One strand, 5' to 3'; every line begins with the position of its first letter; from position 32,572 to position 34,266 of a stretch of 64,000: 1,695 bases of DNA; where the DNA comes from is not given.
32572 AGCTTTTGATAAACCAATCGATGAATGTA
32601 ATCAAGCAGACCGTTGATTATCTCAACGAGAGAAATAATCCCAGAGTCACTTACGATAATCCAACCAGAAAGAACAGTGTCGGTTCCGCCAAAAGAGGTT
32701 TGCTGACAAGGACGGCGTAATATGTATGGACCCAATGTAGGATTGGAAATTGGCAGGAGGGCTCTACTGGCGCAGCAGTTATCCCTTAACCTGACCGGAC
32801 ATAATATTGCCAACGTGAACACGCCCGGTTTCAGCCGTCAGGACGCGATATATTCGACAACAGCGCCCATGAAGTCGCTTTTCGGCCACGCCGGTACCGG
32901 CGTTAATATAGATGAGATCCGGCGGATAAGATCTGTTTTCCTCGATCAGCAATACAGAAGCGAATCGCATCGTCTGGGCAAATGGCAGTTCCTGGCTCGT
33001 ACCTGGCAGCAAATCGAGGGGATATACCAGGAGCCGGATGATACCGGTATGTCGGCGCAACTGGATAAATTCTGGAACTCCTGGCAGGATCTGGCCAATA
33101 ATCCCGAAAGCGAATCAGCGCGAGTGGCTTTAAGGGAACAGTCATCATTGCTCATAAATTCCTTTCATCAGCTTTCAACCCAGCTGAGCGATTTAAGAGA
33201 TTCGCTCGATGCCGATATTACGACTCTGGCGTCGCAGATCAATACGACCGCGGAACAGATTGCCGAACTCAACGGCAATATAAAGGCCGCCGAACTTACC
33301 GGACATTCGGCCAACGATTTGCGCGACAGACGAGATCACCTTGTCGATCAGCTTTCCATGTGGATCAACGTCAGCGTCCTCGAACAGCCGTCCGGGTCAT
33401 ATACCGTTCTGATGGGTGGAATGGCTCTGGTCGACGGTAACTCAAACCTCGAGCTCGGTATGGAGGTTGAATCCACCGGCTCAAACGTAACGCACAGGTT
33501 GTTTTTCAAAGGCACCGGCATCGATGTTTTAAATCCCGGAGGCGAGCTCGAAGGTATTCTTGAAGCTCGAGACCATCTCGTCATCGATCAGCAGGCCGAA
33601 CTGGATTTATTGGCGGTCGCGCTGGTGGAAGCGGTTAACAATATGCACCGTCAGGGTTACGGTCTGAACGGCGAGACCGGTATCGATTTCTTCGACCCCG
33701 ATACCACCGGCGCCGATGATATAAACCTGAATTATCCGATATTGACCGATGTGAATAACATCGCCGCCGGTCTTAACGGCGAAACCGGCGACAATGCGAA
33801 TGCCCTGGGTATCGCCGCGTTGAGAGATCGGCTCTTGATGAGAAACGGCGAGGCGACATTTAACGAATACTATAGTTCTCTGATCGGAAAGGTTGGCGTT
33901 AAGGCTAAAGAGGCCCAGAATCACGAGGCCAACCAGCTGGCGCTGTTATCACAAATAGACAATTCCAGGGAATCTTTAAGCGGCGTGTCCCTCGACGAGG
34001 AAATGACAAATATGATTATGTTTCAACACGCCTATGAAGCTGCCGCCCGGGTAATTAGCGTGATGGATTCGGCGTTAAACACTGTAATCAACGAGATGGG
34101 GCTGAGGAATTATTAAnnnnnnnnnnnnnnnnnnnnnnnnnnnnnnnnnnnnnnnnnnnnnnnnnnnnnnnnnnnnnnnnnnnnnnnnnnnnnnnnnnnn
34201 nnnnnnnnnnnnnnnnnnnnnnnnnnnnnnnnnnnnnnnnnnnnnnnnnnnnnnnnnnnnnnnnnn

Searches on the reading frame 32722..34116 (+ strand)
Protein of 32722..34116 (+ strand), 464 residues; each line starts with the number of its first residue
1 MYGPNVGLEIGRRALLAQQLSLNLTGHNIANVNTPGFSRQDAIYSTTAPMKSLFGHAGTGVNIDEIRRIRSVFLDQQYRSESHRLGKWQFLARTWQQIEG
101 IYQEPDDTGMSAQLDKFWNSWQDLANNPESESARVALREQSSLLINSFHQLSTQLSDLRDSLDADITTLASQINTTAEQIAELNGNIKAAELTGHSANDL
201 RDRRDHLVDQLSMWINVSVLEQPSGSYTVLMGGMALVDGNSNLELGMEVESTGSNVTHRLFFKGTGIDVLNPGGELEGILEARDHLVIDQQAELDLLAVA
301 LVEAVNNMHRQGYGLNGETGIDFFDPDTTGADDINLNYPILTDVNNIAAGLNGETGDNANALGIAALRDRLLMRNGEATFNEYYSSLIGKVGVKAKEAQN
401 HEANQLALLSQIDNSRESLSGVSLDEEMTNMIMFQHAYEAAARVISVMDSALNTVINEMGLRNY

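Call 5: search_protein_families(library=ncbifam, proteins=[window:32722-34116:+], max_evalue=0.001)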
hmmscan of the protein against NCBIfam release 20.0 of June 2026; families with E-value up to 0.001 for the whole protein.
window:32722-34116:+ (464 aa): 16 families
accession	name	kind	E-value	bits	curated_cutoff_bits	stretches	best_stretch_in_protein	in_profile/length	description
TIGR02492.1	flgK_ends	equivalog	1.5e-114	383.7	170.75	1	7-457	2-436/437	flagellar hook-associated protein FlgK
TIGR02488.1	flgG_G_neg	equivalog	4.1e-11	42.9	252.75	2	408-457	208-257/259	flagellar basal-body rod protein FlgG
NF004241.1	PRK05682.1-5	equivalog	1.4e-10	40.9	469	1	410-457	396-443/446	flagellar hook protein FlgE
TIGR03506.1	FlgEFG_subfam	subfamily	1.2e-09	38.4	70.25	1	9-69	4-65/351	flagellar hook-basal body complex protein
NF004238.1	PRK05682.1-1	equivalog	2e-09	37.2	400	1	410-457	365-412/414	flagellar hook protein FlgE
TIGR01395.1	FlgC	equivalog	1.3e-07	31.9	102.1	0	8-73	4-77/137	flagellar basal body rod protein FlgC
NF009278.1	PRK12636.1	equivalog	4.3e-07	29.7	350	0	410-457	213-260/263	flagellar basal body rod protein FlgG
TIGR02489.1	flgE_epsilon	equivalog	1.2e-06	27.3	412.85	0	11-46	8-43/719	flagellar hook protein FlgE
NF009456.0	PRK12816.1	equivalog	1.3e-06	28.2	416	0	416-457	220-261/264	flagellar basal body rod protein FlgG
TIGR02490.1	flgF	equivalog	1.9e-06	27.6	178.5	1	14-58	7-51/218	flagellar basal-body rod protein FlgF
NF004242.0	PRK05682.2-1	equivalog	9.8e-06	24.6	365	1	420-459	382-421/422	flagellar hook protein FlgE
NF040922.1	flgE_Caulobact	equivalog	1.4e-05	24.4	750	0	416-457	461-502/505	flagellar hook protein FlgE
TIGR01396.1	FlgB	equivalog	1.8e-05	25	59.05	0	11-41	8-38/131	flagellar basal body rod protein FlgB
NF004240.1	PRK05682.1-4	equivalog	7.9e-05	22.1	472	0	15-46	10-41/443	flagellar hook protein FlgE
NF009332.0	PRK12690.1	equivalog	0.00057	19.3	288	0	23-46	20-43/239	flagellar hook-basal body complex protein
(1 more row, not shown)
